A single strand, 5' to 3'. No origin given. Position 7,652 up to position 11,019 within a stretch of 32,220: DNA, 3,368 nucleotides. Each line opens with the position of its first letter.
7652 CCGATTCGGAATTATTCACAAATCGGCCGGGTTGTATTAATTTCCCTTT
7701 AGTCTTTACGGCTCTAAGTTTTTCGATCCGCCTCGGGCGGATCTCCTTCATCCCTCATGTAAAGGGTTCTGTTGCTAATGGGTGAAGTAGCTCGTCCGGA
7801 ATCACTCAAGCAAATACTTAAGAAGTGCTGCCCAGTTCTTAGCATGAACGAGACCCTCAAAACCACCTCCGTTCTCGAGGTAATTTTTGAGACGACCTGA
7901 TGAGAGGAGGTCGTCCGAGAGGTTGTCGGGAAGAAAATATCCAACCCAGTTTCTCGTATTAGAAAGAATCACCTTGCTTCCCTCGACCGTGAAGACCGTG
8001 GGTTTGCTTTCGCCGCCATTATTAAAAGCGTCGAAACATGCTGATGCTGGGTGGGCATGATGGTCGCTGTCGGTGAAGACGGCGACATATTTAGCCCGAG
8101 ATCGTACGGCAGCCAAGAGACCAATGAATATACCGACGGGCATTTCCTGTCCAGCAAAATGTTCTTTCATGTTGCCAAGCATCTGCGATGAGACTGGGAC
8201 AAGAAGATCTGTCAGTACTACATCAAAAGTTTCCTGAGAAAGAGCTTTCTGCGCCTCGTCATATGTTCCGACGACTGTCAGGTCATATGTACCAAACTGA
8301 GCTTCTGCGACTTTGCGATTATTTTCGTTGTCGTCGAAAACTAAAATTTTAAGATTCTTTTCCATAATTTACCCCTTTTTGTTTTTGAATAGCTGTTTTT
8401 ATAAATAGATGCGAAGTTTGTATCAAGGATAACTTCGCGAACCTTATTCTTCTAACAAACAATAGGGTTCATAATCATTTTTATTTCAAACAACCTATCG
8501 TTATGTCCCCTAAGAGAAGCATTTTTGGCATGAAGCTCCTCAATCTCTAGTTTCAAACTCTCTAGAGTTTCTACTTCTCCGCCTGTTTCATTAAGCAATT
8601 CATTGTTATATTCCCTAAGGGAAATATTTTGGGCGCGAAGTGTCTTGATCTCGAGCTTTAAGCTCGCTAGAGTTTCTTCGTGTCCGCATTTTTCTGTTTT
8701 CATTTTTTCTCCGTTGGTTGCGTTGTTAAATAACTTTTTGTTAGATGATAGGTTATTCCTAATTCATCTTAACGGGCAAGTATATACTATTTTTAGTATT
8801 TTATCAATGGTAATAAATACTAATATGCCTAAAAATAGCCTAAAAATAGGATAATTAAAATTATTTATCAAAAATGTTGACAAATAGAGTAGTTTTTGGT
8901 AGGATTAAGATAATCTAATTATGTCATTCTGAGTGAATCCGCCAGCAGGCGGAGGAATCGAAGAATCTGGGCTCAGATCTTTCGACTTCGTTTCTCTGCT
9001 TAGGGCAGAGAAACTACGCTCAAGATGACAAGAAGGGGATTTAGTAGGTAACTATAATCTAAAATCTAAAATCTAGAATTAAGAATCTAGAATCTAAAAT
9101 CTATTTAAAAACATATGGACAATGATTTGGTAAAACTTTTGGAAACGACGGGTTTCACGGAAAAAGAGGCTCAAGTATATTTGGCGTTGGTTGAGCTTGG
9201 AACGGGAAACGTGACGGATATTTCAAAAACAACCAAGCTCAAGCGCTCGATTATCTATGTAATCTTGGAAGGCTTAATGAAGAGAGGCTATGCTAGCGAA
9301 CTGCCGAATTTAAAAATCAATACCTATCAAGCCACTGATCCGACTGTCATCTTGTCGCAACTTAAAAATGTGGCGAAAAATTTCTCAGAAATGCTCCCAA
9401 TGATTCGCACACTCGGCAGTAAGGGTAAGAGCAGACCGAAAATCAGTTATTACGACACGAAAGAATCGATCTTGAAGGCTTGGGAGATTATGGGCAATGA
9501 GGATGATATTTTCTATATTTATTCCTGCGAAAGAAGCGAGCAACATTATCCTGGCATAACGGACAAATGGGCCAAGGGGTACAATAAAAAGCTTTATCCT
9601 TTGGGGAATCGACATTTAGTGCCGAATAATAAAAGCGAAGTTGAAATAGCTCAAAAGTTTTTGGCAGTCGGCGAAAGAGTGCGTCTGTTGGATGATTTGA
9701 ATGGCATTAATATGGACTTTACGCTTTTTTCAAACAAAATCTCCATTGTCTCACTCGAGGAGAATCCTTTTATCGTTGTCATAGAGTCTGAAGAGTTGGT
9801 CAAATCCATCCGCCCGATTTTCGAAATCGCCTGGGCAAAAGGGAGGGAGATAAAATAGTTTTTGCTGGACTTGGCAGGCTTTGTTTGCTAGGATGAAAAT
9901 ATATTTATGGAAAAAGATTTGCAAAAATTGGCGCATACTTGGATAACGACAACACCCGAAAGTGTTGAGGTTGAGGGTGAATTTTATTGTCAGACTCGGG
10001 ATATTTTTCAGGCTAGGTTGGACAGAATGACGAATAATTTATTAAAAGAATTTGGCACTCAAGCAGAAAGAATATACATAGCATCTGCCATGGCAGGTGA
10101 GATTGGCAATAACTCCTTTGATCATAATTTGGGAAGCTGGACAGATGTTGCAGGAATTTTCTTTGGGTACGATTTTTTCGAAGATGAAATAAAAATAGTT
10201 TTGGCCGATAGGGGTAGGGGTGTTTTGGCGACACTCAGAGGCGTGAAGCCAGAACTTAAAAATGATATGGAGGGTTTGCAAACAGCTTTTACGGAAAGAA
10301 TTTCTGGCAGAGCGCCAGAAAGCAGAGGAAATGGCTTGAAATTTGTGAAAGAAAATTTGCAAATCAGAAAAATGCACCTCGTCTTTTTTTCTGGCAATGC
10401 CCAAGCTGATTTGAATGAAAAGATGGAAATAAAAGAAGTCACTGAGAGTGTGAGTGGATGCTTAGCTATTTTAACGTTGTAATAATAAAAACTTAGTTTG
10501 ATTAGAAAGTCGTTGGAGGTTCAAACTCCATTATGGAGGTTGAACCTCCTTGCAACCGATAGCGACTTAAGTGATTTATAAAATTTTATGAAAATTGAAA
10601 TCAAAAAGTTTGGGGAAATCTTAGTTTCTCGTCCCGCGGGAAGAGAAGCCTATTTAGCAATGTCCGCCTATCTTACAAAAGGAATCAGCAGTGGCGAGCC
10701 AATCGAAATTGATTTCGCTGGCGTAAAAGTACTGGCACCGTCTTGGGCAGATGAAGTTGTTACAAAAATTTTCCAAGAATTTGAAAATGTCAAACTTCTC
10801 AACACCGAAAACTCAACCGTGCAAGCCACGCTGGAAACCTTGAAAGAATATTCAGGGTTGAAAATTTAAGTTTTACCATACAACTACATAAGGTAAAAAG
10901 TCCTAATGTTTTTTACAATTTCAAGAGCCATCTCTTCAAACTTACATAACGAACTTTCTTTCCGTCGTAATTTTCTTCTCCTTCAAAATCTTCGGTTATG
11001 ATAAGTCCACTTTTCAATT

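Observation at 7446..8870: Compositionally foreign two-gene island (coiled-coil protein plus atypical REC-like protein) inserted next to a truncated rhuM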

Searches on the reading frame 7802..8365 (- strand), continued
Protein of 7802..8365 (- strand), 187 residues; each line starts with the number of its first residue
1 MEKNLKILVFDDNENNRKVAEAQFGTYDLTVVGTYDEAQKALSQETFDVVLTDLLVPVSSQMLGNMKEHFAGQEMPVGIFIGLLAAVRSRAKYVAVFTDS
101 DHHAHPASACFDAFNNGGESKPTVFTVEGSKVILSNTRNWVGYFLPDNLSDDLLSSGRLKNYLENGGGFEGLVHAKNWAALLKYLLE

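Call 54: search_protein_families(library=pfam, alignment_id=A2, max_evalue=0.0001)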
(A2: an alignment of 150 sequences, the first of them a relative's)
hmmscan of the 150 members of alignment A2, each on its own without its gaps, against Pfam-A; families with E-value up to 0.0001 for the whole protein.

A. member 1, L001:280-1065:- (261 aa): 0 families

B. families by the number of members that match (of 150 scanned): 130 families (the first 25 are shown)
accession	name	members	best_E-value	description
PF01978.25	TrmB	17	1.6e-16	Sugar-specific transcriptional regulator TrmB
PF13649.12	Methyltransf_25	6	2.5e-13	Methyltransferase domain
PF08241.18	Methyltransf_11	6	8.8e-13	Methyltransferase domain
PF01966.28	HD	5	1.6e-18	HD domain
PF13847.12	Methyltransf_31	3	7.2e-11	Methyltransferase domain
PF01078.27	Mg_chelatase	2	4.4e-92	Magnesium chelatase, subunit ChlI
PF01098.24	FTSW_RODA_SPOVE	2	4.5e-91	Cell cycle protein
PF00398.26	RrnaAD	2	1.3e-60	Ribosomal RNA adenine dimethylase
PF00588.24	SpoU_methylase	2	1.5e-36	SpoU rRNA Methylase family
PF01743.26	PolyA_pol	2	1e-35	Poly A polymerase head domain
PF13173.12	AAA_14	2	1.4e-29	AAA domain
PF03372.29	Exo_endo_phos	2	1.2e-28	Endonuclease/Exonuclease/phosphatase family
PF12072.13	RNase_Y_N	2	1.7e-24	RNase Y N-terminal region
PF12627.12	PolyA_pol_RNAbd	2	1.5e-22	Probable RNA and SrmB- binding site of polymerase A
PF20803.2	PaaX_M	2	5.3e-19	PaaX protein central Cas2-like domain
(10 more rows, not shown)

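Call 73: fold_search(model_id=the predicted structure, library=viral)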
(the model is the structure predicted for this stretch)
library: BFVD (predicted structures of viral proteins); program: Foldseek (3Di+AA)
matches with E <= 10: 722; with E <= 0.001: 0
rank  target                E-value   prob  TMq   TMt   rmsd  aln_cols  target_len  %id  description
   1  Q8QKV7                3.0e-03  1.00  0.36  0.10   2.6       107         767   20  histidine kinase [Ectocarpus siliculosus virus 1 (isolate New Zealand/Kaikoura/1988)]
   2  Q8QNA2                4.3e-03  0.99  0.39  0.13   9.2       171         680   15  EsV-1-186 [Ectocarpus siliculosus virus 1 (isolate New Zealand/Kaikoura/1988)]
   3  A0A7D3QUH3            8.6e-03  1.00  0.38  0.35   4.8       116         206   20  Signal transduction response regulator protein receiver domain protein [Fadolivirus FV1/VV64]
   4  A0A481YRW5            1.0e-02  1.00  0.30  0.11   9.7       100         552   16  Signal transduction histidine kinase [Marseillevirus LCMAC101]
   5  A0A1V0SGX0            2.3e-02  1.00  0.36  0.06   2.8       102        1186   17  Putative sensor histidine kinase [Hokovirus HKV1]
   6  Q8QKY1                2.6e-02  1.00  0.43  0.19   3.5       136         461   12  EsV-1-88 [Ectocarpus siliculosus virus 1 (isolate New Zealand/Kaikoura/1988)]
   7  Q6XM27                3.3e-02  1.00  0.36  0.16   2.2       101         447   17  FirrV-1-B9 [Feldmannia irregularis virus a]
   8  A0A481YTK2            4.6e-02  0.97  0.43  0.13   5.9       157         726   16  Histidine kinase [Marseillevirus LCMAC102]
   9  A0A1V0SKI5            4.8e-02  0.97  0.37  0.36   4.7       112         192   12  Putative sensor histidine kinase [Klosneuvirus KNV1]
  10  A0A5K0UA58            5.5e-02  0.85  0.38  0.08   7.6       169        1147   14  histidine kinase [Yasminevirus sp. GU-2018]
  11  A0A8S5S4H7            5.8e-02  0.41  0.31  0.24  15.5       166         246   11  Response regulator [Siphoviridae sp. ctiV651]
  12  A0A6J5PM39            6.6e-02  0.38  0.35  0.17   8.6       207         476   11  XtmB Phage terminase large subunit [uncultured Caudovirales phage]
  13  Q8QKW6                7.0e-02  0.97  0.39  0.14   4.5       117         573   20  histidine kinase [Ectocarpus siliculosus virus 1 (isolate New Zealand/Kaikoura/1988)]
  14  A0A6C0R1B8            7.9e-02  0.97  0.36  0.44   3.2       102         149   11  Hybrid sensor histidine kinase-response regulator [Alteromonas phage vB_AmeM_PT11-V22]
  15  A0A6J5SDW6            7.9e-02  0.33  0.34  0.15  16.6       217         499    7  Terminase-like family [uncultured Caudovirales phage]
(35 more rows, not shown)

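Call 99: search_protein_families(library=pfam, proteins=[L001:2883-3119:+], max_evalue=0.05)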
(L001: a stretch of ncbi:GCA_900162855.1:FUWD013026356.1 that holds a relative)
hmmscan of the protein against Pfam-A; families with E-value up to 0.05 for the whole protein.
L001:2883-3119:+ (79 aa): 1 family
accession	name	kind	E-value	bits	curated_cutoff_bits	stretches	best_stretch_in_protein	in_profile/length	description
PF03118.21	RNA_pol_A_CTD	-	1.8e-08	34.4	23.8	1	18-70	12-66/67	Bacterial RNA polymerase, alpha chain C terminal domain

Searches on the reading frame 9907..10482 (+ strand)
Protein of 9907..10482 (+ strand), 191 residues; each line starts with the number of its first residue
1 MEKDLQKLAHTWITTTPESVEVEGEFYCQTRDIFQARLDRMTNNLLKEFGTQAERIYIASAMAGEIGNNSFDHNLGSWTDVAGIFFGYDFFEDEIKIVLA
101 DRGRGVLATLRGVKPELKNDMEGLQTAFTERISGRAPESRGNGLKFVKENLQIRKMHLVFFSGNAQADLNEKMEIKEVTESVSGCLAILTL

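Call 6: search_protein_families(library=pfam, proteins=[window:9907-10482:+], max_evalue=1)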
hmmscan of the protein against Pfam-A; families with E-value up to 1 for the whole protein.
window:9907-10482:+ (191 aa): 0 families

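Call 7: search_protein_families(library=padloc, proteins=[window:9907-10482:+], max_evalue=1)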
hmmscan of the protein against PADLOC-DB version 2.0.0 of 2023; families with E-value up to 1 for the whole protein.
window:9907-10482:+ (191 aa): 0 families

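Call 37: search_protein_families(library=ncbifam, proteins=[window:9907-10482:+], max_evalue=1)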
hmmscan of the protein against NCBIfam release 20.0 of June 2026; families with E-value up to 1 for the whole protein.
window:9907-10482:+ (191 aa): 0 families

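Call 38: search_protein_families(library=phrogs, proteins=[window:9907-10482:+], max_evalue=0.1)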
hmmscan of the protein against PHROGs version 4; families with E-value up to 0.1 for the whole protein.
window:9907-10482:+ (191 aa): 1 family
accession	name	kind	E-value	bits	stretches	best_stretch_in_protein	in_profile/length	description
phrog_3364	-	unknown function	7e-08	33.2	1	31-183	121-280/304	-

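Call 69: search_solved_structures(query=window:9907-10482:+, max_evalue=1)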
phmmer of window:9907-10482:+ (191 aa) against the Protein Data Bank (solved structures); distinct sequences matched with E-value up to 1: 0.

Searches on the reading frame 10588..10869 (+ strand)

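Call 6: search_protein_families(library=pfam, proteins=[window:10588-10869:+], max_evalue=1)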
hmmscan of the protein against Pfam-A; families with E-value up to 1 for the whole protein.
window:10588-10869:+ (93 aa): 2 families
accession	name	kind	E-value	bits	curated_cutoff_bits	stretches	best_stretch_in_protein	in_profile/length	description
PF14213.11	DUF4325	-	1.1e-08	35.1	23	1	35-71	15-57/64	STAS-like domain of unknown function (DUF4325)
PF22271.1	DUF6955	-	0.12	13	27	1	39-72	24-57/91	Family of unknown function (DUF6955)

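Call 7: search_protein_families(library=padloc, proteins=[window:10588-10869:+], max_evalue=1)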
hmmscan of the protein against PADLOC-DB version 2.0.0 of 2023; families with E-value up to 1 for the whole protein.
window:10588-10869:+ (93 aa): 2 families
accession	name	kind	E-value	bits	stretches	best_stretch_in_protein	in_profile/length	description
PDLC00290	PtuA1|PtuA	-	0.0079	13.6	1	41-84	351-394/414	AAA ATPase domain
PDLC00276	PtuA1|PtuA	-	0.01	13.2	1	42-84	178-220/239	AAA ATPase domain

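Call 37: search_protein_families(library=ncbifam, proteins=[window:10588-10869:+], max_evalue=1)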
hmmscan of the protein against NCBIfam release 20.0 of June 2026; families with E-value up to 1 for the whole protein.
window:10588-10869:+ (93 aa): 1 family
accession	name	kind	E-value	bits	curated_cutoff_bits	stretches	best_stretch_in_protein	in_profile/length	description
TIGR02246.1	TIGR02246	subfamily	0.17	11.9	33.95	1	14-56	41-83/128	SgcJ/EcaC family oxidoreductase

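Call 38: search_protein_families(library=phrogs, proteins=[window:10588-10869:+], max_evalue=0.1)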
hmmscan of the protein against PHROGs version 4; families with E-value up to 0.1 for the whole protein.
window:10588-10869:+ (93 aa): 0 families
